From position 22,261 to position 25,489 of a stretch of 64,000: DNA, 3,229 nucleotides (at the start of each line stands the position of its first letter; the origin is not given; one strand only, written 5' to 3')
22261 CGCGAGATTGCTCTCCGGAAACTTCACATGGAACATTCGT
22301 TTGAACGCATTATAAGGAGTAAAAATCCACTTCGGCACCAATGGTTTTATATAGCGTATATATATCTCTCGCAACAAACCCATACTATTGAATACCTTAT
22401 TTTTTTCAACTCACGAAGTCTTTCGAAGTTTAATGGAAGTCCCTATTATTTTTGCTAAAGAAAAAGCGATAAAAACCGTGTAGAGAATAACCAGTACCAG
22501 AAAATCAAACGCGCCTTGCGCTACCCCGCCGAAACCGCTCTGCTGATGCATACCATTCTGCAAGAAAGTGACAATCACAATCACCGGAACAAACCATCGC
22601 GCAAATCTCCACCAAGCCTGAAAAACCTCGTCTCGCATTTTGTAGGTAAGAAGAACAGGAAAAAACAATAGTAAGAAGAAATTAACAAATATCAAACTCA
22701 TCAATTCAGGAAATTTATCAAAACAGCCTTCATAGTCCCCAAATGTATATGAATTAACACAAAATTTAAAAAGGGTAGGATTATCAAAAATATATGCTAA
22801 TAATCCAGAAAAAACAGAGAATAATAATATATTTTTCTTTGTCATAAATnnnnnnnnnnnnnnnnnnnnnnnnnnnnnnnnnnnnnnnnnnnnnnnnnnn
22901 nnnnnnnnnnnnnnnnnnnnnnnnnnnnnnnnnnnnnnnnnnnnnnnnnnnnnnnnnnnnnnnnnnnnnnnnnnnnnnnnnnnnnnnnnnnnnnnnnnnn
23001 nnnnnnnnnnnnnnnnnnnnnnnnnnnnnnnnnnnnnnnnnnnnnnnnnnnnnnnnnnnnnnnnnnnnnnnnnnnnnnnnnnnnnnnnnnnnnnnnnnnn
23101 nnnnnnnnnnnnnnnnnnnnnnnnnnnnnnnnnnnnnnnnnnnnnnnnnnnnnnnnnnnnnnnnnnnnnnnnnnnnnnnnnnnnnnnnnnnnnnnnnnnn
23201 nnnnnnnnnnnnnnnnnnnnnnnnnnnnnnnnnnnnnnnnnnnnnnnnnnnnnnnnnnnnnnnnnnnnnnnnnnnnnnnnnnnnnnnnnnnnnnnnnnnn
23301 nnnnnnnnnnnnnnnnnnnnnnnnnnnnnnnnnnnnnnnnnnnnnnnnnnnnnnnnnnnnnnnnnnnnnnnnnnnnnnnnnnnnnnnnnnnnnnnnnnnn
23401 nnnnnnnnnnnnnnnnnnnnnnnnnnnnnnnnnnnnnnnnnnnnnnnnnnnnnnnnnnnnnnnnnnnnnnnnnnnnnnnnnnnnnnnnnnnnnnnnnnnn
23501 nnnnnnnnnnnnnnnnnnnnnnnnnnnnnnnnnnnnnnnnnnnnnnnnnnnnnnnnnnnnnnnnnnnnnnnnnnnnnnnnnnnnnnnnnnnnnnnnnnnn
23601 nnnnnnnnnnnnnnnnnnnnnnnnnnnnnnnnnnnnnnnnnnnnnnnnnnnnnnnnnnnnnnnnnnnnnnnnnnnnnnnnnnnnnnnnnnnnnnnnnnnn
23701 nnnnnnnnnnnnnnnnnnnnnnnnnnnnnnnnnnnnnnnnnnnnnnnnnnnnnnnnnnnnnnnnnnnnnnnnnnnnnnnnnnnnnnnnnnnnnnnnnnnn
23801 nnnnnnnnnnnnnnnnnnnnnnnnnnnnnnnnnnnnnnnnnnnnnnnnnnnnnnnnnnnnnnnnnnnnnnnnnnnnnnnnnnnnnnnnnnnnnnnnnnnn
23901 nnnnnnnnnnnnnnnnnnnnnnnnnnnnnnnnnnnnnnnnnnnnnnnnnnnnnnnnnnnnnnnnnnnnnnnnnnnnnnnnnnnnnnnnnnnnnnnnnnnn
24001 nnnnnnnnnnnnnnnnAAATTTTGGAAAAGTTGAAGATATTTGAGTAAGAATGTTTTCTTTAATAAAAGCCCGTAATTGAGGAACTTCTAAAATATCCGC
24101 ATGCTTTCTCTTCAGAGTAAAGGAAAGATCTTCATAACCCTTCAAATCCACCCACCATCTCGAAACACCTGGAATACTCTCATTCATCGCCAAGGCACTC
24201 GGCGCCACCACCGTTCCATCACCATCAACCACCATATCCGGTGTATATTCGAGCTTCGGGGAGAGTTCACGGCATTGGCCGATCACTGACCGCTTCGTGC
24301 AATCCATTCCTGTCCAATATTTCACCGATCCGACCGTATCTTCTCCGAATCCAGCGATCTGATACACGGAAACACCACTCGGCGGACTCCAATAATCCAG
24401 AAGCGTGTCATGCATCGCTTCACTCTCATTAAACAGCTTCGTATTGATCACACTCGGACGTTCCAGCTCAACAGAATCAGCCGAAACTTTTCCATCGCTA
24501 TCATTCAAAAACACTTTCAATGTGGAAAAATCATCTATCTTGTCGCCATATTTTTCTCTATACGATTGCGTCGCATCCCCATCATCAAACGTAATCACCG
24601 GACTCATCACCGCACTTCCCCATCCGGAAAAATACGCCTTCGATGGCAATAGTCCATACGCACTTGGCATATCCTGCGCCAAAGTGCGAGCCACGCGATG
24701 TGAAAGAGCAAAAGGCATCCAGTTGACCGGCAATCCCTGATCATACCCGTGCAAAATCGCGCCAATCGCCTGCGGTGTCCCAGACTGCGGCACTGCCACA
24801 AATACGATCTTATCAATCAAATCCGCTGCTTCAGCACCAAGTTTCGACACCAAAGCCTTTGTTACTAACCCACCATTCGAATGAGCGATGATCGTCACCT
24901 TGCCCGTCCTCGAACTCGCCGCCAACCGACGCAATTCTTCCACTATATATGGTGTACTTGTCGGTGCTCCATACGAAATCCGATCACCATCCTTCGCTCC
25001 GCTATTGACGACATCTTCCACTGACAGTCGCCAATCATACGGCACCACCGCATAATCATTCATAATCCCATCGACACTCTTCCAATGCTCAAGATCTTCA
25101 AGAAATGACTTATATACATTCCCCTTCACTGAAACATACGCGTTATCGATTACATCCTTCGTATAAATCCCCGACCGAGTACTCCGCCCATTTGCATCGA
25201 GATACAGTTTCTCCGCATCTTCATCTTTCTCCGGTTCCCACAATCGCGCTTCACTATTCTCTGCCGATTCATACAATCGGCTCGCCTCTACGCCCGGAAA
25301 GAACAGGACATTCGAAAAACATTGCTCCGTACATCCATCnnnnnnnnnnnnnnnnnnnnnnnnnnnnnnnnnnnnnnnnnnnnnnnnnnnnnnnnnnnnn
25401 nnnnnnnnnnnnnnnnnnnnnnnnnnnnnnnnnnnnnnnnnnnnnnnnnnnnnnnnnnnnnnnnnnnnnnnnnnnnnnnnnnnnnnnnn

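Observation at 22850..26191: A ~1110-aa secreted protein combining a beta-helix, an LCAT-family lipase/phospholipase domain and Ig-like repeats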

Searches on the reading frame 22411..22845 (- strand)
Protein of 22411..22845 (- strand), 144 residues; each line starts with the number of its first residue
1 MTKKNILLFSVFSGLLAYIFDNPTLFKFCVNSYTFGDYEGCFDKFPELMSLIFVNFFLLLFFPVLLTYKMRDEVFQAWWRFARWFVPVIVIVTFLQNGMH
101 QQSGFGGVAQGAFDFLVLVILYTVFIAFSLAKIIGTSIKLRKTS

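Call 14: search_protein_families(library=pfam, proteins=[window:22411-22845:-], max_evalue=0.001)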
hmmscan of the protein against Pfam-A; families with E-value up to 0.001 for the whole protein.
window:22411-22845:- (144 aa): 0 families

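Call 59: find_homologous_proteins(query=A3, max_evalue=0.001)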
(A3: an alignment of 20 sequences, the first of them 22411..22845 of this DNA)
Query A3 (20 sequences) (144 aa, profile of the alignment): 176 proteins with E <= 0.001 among 8000 candidates; the best 120 are listed.
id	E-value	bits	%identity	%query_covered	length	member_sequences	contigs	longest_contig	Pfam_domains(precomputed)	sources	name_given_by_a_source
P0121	1.0e-39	154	47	99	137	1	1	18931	-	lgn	-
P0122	1.6e-38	150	74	47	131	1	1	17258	-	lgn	-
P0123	2.7e-38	149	46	100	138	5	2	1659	-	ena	-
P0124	4.8e-38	148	42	93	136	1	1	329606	-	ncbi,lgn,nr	ncbi:MAG: hypothetical protein Q7T51_04290 [Candidatus Moranbacteria bacterium]|nr:hypothetical prot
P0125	8.0e-38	148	43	94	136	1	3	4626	-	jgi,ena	-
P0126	1.3e-37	147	52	93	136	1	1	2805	-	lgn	-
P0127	5.2e-37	145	33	98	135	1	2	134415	-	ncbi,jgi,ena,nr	ncbi:MAG: hypothetical protein WCT49_01070 [Candidatus Paceibacterota bacterium]|jgi:hypothetical pr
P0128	5.8e-37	145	61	48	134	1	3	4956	-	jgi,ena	-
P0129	1.6e-36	143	34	98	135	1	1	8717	-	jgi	-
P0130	1.9e-36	143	36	74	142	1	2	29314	-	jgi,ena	jgi:hypothetical protein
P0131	2.9e-36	142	100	100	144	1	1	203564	-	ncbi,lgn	-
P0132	7.5e-36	141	44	98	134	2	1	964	-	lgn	-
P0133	1.0e-35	141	27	83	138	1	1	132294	-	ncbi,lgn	-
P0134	2.5e-35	139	69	54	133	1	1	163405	-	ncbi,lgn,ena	-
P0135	2.7e-35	139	46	93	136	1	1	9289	-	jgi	jgi:hypothetical protein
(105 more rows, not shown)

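Call 72: search_protein_families(library=pfam, alignment_id=A3, max_evalue=1)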
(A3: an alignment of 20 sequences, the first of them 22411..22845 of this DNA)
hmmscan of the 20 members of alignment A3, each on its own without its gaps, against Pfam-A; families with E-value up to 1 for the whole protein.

A. member 1, window:22411-22845:- (144 aa): 1 family
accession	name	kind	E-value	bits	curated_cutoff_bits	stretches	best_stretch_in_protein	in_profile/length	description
PF08733.15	PalH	-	0.6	9.5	34.1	1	24-93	228-296/332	PalH/RIM21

B. families by the number of members that match (of 20 scanned): 19 families
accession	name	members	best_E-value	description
PF14387.11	DUF4418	3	0.005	Domain of unknown function (DUF4418)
PF05080.17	DUF681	2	0.031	Protein of unknown function (DUF681)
PF01061.29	ABC2_membrane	1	0.0027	ABC-2 type transporter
PF00375.23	SDF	1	0.0053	Sodium:dicarboxylate symporter family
PF05328.17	CybS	1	0.026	CybS, succinate dehydrogenase cytochrome B small subunit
PF02656.20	DUF202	1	0.028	Domain of unknown function (DUF202)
PF04689.18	S1FA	1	0.038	DNA binding protein S1FA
PF06597.16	Clostridium_P47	1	0.041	Clostridium P-47 protein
PF09125.15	COX2-transmemb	1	0.058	Cytochrome C oxidase subunit II, transmembrane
PF25323.1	6TM_PilS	1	0.12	PilS-like transmembrane domain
PF09843.14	DUF2070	1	0.13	Predicted membrane protein (DUF2070)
PF11127.14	YgaP-like_TM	1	0.14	Inner membrane protein YgaP-like, transmembrane domain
PF06716.16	MP_p6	1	0.15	Movement protein p6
PF17461.7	DUF5423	1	0.32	Family of unknown function (DUF5423)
PF18895.5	T4SS_pilin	1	0.34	Type IV secretion system pilin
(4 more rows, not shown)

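Call 73: search_protein_families(library=ncbifam, alignment_id=A3, max_evalue=1)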
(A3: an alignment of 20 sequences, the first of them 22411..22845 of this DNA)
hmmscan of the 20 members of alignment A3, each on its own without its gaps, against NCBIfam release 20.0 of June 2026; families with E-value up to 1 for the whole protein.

A. member 1, window:22411-22845:- (144 aa): 0 families

B. families by the number of members that match (of 20 scanned): 12 families
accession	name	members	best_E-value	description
NF042915.1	MAB_1171c_fam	2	0.035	MAB_1171c family putative transporter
NF045656.1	MeththiolMtaseMddA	1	0.01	methanethiol S-methyltransferase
NF008055.0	PRK10789.1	1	0.016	SmdA family multidrug ABC transporter permease/ATP-binding protein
NF045849.1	ICE_MMCAP2_0565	1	0.044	Mbov_0395 family pilin-like conjugal transfer protein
NF010235.0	PRK13682.2-6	1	0.047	hypothetical protein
TIGR04201.1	Myxo_Cys_RPT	1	0.21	Cys-rich repeat-containing protein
NF007615.0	PRK10263.1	1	0.24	DNA translocase FtsK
NF033486.1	harvest_ssl1498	1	0.29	photosystem II assembly protein Psb34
NF007883.0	PRK10591.1-1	1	0.34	hypothetical protein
NF005030.0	PRK06439.1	1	0.34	NADH dehydrogenase subunit J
TIGR03025.1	EPS_sugtrans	1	0.5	exopolysaccharide biosynthesis polyprenyl glycosylphosphotransferase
NF033919.1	PA2779_fam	1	0.54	PA2779 family protein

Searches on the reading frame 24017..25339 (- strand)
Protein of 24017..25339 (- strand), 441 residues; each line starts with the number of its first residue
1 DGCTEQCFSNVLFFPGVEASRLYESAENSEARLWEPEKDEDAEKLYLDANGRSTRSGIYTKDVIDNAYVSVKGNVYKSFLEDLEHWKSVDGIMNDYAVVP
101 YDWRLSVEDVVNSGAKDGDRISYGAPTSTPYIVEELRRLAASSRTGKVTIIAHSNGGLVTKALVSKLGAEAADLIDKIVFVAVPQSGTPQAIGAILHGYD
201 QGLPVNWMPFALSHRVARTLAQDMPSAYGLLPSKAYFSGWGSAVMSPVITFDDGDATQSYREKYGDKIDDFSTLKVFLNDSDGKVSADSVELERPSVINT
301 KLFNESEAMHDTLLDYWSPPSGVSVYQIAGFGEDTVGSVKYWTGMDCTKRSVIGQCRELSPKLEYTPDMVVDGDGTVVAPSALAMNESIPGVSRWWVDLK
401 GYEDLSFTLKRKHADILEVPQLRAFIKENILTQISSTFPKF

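Call 41: find_related_loci(query=A2, collection=genome_contigs, flank=6000)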
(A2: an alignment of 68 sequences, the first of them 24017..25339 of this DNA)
Query A2 (441 aa) in genome_contigs; peptide patterns used: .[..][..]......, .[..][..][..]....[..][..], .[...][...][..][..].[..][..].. (x = any residue, [..] = any of these).
599 stretches matched a pattern (row limit reached: there are more); 545 encode a relative of the query (tblastn E <= 1e-3); the best 80 are kept; 80 distinct loci.
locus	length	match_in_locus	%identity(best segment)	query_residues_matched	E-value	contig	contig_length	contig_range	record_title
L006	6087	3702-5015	65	2-441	0e+0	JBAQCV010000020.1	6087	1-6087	MAG: Candidatus Moraniibacteriota bacterium isolate MFD12004_ilm_asm_bin18 k127_65998, whole genome shotgun sequence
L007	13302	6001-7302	63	1-441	0e+0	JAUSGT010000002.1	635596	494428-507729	MAG: Candidatus Moraniibacteriota bacterium isolate E14_metabat.bin.14 E14_k141_1001272, whole genome shotgun sequence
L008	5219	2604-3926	58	3-441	1e-177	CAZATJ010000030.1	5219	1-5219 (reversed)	MAG TPA_asm: uncultured Bdellovibrionales bacterium isolate ERP113451_co3_238 genome assembly, contig: NODE_15741_length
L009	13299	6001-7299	60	9-441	9e-173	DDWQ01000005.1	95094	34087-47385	MAG TPA_asm: Candidatus Moranbacteria bacterium UBA2282 UBA2282_contig_9212, whole genome shotgun sequence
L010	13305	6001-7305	58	3-441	5e-171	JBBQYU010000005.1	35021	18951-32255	MAG: Candidatus Moraniibacteriota bacterium isolate Co_metawrap_2179 Cmw_2179_k141_4170800_length_35021_cov_9.0000, whol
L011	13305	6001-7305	59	9-441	2e-169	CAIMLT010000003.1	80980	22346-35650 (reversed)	uncultured bacterium isolate Loclat_bin-06345 genome assembly, contig: bin-06345:003/102, whole genome shotgun sequence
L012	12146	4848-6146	57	9-441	1e-165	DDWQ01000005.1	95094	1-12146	MAG TPA_asm: Candidatus Moranbacteria bacterium UBA2282 UBA2282_contig_9212, whole genome shotgun sequence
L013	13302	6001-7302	58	9-441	3e-165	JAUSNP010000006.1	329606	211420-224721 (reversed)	MAG: Candidatus Moraniibacteriota bacterium isolate E19_metabat.bin.91 E19_k141_503813, whole genome shotgun sequence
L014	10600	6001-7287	58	9-441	1e-163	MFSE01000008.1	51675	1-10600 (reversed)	MAG: Candidatus Moranbacteria bacterium RIFOXYA12_FULL_35_19 rifixya3_full_scaffold_219, whole genome shotgun sequence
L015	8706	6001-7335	54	3-441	1e-155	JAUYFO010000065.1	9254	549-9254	MAG: Candidatus Moraniibacteriota bacterium isolate C21_metabat.bin.18 C21_k141_40793, whole genome shotgun sequence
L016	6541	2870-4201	53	3-441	2e-140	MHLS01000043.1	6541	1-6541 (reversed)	MAG: Candidatus Lloydbacteria bacterium RIFCSPLOWO2_02_FULL_54_12 rifcsplowo2_02_scaffold_52537, whole genome shotgun se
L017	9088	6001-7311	52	3-441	1e-139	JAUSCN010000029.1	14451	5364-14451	MAG: bacterium isolate E14_concoct.bin.140 E14_k141_197232, whole genome shotgun sequence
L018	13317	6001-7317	49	3-441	3e-135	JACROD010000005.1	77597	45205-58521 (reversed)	MAG: Candidatus Kaiserbacteria bacterium isolate NC_groundwater_1952_Pr3_S-0.2um_53_6 scaffold_162308, whole genome shot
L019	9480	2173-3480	51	7-441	2e-134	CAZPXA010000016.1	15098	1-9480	MAG TPA_asm: uncultured Candidatus Saccharibacteria bacterium isolate binchicken_co134_412 genome assembly, contig: NODE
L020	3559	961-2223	51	7-433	4e-138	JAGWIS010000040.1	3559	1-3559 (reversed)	MAG: Patescibacteria group bacterium isolate REEB12 contig-150_36387, whole genome shotgun sequence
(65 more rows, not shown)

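Call 43: predict_structure(alignment_id=A2)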
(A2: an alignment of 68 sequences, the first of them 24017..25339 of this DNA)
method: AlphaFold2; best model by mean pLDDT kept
length: 441 residues; sequences in the alignment: 68
mean_pLDDT: 90.8   pTM: 0.92
mean pLDDT of the five models: 90.8, 88.3, 88.4, 88.1, 87.7
residues with pLDDT >= 90: 337; 70-90: 71; 50-70: 24; < 50: 9
segments of 3 or more residues with pLDDT < 50: 203-209
pLDDT, mean of each block of 10 residues (from residue 1): 75 90 88 81 92 92 73 81 97 96 95 96 93 98 97 97 97 98 95 93 50 88 96 89 82 97 98 98 97 97 97 92 97 94 97 96 95 90 92 93 70 88 95 86 67
secondary structure, 60 per line:
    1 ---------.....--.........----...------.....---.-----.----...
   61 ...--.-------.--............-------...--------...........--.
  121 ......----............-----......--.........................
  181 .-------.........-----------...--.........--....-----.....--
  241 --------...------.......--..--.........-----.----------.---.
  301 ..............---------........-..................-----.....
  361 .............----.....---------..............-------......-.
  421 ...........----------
elements in order: E10-14 E20-25 E30-32 H39-43 E58-63 H77-88 E96-98 H107-112 E113-117 E120-126 H131-142 E148-153 H156-174 E175-181 H189-197 H214-222 H225-228 H234-238 E249-251 H258-264 H271-279 H300-314 E324-331 E333-350 E356-373 H379-382 E392-398 H399-405 H413-418 H420-431

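Call 68: search_protein_representatives(protein=window:24017-25339:-)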
Query: 441 residues. Proteins with E-value up to 0.001 (for the whole library): 2816; up to 1e-10: 1879; up to 1e-30: 1524. The best 150 are listed.
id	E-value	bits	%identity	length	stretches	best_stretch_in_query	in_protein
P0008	1.2e-180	617.6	63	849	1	2-441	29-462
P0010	2.6e-178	609.8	63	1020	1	2-441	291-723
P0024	2.5e-162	557.2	59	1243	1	3-441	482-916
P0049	3.2e-159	546.9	52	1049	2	3-441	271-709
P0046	1.3e-158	544.9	58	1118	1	8-441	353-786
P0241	1.6e-149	515.0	57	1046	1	3-440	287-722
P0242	9.7e-148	509.1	56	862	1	2-433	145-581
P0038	6.2e-147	506.4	54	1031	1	9-440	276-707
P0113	2.9e-141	487.7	54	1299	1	2-439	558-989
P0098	3.4e-139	480.9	55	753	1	15-441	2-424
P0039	6.9e-139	479.9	53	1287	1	5-440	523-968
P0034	4.0e-138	477.4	51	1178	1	2-440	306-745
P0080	2.4e-136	471.5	55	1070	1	3-441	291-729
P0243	3.5e-136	471.0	55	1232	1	2-441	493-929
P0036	2.1e-133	461.9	54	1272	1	2-441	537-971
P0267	1.7e-115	402.8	53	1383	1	6-440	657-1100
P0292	4.2e-108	378.5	49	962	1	6-440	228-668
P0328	6.5e-98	344.9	49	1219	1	9-434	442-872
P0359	3.0e-93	329.5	47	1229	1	7-441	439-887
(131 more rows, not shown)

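Call 80: find_encoding_contigs(protein=P0267, flank=3000, max_places=2)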
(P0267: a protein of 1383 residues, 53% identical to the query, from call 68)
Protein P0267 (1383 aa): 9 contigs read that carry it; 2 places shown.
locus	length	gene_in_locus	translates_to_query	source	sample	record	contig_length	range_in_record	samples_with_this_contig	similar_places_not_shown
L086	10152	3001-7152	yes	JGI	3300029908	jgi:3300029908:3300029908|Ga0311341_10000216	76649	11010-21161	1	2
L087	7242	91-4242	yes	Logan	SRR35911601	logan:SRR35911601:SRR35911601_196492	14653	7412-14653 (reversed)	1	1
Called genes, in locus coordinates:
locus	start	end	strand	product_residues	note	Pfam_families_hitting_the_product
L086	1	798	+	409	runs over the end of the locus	PF00464:SHMT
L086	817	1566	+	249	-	PF01145:Band_7, PF13421:Band_7_1 (weak)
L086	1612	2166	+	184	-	PF01327:Pep_deformylase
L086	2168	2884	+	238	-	PF00535:Glycos_transf_2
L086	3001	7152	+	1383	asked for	PF05048:NosD (faint), PF13229:Beta_helix, PF02450:LCAT, PF24096:DUF7379 (weak)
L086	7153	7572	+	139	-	-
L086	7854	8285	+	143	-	-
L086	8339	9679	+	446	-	PF01494:FAD_binding_3 (weak), PF01946:Thi4 (weak), PF03486:HI0933_like, PF07992:Pyr_redox_2, PF00890:FAD_binding_2, PF01266:DAO (weak), PF12831:FAD_oxidored, PF22780:HI0933_like_1st, +5 more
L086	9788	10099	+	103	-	-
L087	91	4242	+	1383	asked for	PF05048:NosD (faint), PF13229:Beta_helix, PF02450:LCAT, PF24096:DUF7379 (weak)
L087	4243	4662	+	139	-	-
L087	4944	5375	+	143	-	-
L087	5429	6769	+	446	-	PF01494:FAD_binding_3 (weak), PF01946:Thi4 (weak), PF03486:HI0933_like, PF07992:Pyr_redox_2, PF00890:FAD_binding_2, PF01266:DAO (weak), PF12831:FAD_oxidored, PF22780:HI0933_like_1st, +5 more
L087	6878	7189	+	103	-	-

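Call 81: find_encoding_contigs(protein=P0292, flank=3000, max_places=2)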
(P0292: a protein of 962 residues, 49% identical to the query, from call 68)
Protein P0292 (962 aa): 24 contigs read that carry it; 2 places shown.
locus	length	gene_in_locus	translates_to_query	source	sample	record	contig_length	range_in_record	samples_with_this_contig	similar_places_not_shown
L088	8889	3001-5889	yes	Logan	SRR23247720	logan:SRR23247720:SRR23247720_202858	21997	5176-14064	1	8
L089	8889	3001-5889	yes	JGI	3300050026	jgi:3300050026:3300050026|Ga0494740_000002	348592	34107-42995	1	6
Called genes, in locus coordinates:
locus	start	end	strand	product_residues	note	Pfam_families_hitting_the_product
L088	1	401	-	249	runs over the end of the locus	PF18915:DUF5667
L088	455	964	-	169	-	PF04542:Sigma70_r2, PF04545:Sigma70_r4, PF08281:Sigma70_r4_2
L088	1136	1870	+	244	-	-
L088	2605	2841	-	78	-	-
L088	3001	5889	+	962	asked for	PF24514:SpaA_4 (weak), PF16403:Bact_surface_Ig-like, PF02450:LCAT, PF24096:DUF7379 (weak)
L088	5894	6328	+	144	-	-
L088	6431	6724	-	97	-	-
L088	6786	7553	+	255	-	PF06044:DpnI, PF17726:DpnI_C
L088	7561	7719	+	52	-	-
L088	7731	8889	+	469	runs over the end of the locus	-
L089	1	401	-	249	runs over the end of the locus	PF18915:DUF5667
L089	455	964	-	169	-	PF04542:Sigma70_r2, PF04545:Sigma70_r4, PF08281:Sigma70_r4_2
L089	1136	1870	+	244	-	-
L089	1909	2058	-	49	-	-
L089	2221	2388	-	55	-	-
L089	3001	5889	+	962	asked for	PF24514:SpaA_4 (weak), PF16403:Bact_surface_Ig-like, PF02450:LCAT, PF24096:DUF7379 (weak)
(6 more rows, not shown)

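Call 82: find_encoding_contigs(protein=P0328, flank=3000, max_places=2)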
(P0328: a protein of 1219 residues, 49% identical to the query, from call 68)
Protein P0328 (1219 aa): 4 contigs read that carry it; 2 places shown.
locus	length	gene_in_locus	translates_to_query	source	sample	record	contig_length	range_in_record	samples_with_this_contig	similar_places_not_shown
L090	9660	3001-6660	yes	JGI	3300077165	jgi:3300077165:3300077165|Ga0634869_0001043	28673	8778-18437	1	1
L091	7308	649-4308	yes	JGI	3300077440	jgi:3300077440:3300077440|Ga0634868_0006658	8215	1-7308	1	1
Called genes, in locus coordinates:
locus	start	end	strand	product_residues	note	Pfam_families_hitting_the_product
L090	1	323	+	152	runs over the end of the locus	PF03852:Vsr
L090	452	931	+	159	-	PF01863:YgjP-like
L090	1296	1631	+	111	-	PF01329:Pterin_4a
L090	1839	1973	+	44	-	-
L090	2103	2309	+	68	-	-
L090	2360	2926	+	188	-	PF00717:Peptidase_S24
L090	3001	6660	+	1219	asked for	PF05048:NosD (weak), PF13229:Beta_helix, PF05048:NosD, PF13229:Beta_helix, PF02450:LCAT, PF24096:DUF7379 (weak)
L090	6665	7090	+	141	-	-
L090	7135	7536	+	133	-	-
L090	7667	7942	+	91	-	-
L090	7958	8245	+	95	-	PF01035:DNA_binding_1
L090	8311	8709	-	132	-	-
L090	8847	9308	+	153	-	PF01878:EVE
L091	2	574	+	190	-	?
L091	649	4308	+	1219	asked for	PF05048:NosD (weak), PF13229:Beta_helix, PF05048:NosD, PF13229:Beta_helix, PF02450:LCAT, PF24096:DUF7379 (weak)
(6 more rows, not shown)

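Call 83: find_encoding_contigs(protein=P0359, flank=3000, max_places=2)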
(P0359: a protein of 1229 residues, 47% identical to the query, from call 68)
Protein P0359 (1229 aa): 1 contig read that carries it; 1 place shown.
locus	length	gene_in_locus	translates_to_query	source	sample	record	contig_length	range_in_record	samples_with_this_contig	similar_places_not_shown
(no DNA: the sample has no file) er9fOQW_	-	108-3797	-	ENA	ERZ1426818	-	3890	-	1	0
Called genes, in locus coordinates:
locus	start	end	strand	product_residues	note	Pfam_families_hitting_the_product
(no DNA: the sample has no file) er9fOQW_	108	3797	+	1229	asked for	PF02450:LCAT, PF24096:DUF7379 (weak)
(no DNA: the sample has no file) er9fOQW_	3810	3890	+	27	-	?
